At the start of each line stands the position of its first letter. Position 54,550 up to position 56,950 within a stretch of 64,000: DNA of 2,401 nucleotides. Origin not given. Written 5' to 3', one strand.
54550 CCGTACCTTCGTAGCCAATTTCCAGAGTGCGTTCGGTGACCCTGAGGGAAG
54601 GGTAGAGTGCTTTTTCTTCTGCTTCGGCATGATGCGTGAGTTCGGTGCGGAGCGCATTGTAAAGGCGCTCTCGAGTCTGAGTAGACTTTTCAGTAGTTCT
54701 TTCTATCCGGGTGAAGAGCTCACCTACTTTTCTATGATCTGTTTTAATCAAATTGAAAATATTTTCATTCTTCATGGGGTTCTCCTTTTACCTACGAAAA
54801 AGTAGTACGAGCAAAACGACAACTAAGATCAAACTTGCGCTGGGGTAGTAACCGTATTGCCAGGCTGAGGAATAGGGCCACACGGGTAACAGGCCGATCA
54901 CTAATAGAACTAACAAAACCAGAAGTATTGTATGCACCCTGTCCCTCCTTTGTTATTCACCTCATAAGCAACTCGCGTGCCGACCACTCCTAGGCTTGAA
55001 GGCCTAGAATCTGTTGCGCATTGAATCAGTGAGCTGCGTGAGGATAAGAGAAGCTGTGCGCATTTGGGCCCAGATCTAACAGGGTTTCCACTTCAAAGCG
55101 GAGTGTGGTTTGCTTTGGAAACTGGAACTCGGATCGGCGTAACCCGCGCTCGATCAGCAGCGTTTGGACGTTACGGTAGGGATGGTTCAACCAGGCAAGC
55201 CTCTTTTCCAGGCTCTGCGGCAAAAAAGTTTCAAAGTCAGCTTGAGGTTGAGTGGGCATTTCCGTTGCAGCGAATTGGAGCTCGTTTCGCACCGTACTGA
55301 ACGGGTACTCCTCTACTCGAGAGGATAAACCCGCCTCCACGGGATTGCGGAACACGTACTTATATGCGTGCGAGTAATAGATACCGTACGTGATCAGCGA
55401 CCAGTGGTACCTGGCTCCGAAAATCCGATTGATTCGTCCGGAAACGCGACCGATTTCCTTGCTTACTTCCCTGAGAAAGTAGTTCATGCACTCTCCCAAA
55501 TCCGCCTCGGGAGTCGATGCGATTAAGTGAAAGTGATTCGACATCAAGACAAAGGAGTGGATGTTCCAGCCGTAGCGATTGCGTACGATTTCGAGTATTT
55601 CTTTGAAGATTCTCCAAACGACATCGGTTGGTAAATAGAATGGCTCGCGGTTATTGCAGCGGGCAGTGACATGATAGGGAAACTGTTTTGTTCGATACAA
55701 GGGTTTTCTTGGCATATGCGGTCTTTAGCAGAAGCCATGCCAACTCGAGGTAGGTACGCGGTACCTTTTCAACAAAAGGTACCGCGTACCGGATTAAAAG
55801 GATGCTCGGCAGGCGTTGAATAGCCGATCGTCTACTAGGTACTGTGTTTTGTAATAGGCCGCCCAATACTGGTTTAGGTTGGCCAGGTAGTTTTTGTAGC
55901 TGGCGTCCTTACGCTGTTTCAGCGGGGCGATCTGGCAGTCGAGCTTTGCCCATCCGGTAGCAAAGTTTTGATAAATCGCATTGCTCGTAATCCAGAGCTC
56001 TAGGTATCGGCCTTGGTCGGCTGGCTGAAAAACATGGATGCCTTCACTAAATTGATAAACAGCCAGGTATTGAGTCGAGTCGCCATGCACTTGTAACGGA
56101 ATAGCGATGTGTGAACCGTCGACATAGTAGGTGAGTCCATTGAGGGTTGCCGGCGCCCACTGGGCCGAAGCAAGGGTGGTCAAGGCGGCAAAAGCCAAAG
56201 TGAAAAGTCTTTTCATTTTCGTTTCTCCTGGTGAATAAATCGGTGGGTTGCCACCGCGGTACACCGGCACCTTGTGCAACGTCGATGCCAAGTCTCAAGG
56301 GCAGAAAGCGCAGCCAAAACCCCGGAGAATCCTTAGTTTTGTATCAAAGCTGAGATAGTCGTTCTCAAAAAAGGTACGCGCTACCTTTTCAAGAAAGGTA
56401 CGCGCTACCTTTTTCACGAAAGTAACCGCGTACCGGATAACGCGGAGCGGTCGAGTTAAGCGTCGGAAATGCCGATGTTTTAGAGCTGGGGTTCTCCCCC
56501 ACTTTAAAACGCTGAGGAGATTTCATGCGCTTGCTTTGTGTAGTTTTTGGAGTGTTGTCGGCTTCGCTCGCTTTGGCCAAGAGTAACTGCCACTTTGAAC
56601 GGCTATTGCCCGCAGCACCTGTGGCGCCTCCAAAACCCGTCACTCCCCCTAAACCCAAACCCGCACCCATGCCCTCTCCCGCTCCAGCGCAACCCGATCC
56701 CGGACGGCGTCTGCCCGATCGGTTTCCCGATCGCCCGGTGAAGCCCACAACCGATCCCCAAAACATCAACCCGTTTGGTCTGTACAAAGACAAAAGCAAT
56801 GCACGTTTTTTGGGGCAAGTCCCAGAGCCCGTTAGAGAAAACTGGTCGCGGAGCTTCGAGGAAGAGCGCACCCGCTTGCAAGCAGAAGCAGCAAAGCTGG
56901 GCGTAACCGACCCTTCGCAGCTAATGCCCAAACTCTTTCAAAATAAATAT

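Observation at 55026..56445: REP-associated tyrosine transposase (RAYT) with flanking REP palindromes bracketing a small secreted-protein gene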

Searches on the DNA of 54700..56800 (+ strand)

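Call 62: search_rna_families(source=window, start=54700, end=56800, threshold=evalue, max_evalue=1)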
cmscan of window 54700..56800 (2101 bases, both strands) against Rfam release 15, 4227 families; matches with E-value up to 1: 0.
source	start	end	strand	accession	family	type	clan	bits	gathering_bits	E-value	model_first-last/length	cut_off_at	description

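Call 75: build_rna_model(alignment_id=A3, structure=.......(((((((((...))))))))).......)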
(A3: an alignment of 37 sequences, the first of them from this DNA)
Model R1 built from alignment A3 (37 sequences, 35 columns); structure: as given.
model positions 33; base pairs 9; branch points 0; effective number of sequences 37; information 1.047 bits per position. Calibrated on 0.2 Mb of random sequence (short: E-values are rough).
structure used (alignment columns):
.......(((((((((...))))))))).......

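Call 76: search_with_rna_model(model_id=R1, source=window, filters=off, max_evalue=10)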
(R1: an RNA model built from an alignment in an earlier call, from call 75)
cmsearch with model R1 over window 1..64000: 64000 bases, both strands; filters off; matches with E-value up to 10: 15.
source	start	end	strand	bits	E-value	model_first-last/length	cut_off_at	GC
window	56363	56395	+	37.4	1.4e-08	1-33/33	no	0.39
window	55743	55775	+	31.7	7.4e-07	1-33/33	no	0.48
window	55768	55800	-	30.5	1.7e-06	1-33/33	no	0.42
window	56363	56395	-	21.5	0.00098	1-33/33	no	0.39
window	56396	56410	+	16.1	0.041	10-24/33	no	0.6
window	12215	12239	-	14.2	0.17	1-33/33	no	0.32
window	56413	56444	-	11.6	1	1-33/33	no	0.53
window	31071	31097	-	10.7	1.8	1-33/33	no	0.26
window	12215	12239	+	10.2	2.8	1-33/33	no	0.32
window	54255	54278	+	9.9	3.4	1-33/33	no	0.25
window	49398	49440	-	8.9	6.8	1-33/33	no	0.49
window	1182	1212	-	8.8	7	1-33/33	no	0.48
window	49404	49440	+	8.7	7.5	1-33/33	no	0.49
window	61242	61271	-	8.7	7.8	1-33/33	no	0.5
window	25598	25619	+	8.3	10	1-33/33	no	0.27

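Call 77: search_with_rna_model(model_id=R1, sources=[L078, L079, L080, L081, L083, L085, L087], filters=default, max_evalue=0.1)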
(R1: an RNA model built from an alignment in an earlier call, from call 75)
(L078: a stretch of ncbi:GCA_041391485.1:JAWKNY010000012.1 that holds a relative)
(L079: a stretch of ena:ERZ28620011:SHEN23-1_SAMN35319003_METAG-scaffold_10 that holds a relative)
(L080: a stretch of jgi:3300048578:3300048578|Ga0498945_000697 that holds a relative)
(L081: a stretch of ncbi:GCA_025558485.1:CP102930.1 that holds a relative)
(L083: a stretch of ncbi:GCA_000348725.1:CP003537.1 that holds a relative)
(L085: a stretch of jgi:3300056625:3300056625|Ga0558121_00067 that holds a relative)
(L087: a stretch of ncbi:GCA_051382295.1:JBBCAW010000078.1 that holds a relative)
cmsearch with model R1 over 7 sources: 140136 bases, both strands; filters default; matches with E-value up to 0.1: 18.
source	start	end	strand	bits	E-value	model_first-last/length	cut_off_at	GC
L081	10674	10706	-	36.2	6.8e-08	1-33/33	no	0.52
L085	9969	10001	-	34.5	2.3e-07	1-33/33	no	0.45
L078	10647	10679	-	33.9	3.5e-07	1-33/33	no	0.48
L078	9937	9969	+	33.8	3.7e-07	1-33/33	no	0.48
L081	9816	9848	+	32.9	6.8e-07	1-33/33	no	0.52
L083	10642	10674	-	31.5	1.9e-06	1-33/33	no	0.45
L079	10669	10701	-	31.2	2.3e-06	1-33/33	no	0.45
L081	10674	10706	+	28.1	2e-05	1-33/33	no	0.52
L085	10727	10759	+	24.4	0.00028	1-33/33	no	0.48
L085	10673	10705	-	22.5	0.00099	1-33/33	no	0.45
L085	9969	10001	+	22.4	0.0011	1-33/33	no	0.45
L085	10673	10705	+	21.6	0.0019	1-33/33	no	0.45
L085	9915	9947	-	21.2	0.0025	1-33/33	no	0.45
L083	10642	10674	+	20.2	0.0052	1-33/33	no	0.45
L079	11229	11261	-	19.3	0.01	1-33/33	no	0.58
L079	9875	9907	+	18.2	0.021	1-33/33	no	0.48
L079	10669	10701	+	18.1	0.023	1-33/33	no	0.45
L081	9816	9848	-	17.5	0.034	1-33/33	no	0.52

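Call 81: search_with_rna_model(model_id=R1, source=L092, filters=off, max_evalue=1)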
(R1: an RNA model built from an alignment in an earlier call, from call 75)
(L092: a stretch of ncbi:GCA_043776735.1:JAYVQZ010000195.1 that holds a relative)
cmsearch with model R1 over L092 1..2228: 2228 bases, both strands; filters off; matches with E-value up to 1: 6.
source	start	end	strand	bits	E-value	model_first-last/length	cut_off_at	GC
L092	1361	1393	+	20.9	5.1e-05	1-33/33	no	0.48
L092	2058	2076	-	20.1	8.9e-05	8-26/33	no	0.42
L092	1323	1355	+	17.8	0.00045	1-33/33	no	0.48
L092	1323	1356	-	12.4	0.02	1-33/33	no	0.5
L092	1189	1215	-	7.8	0.51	1-33/33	no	0.52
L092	1189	1215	+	7.5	0.61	1-33/33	no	0.52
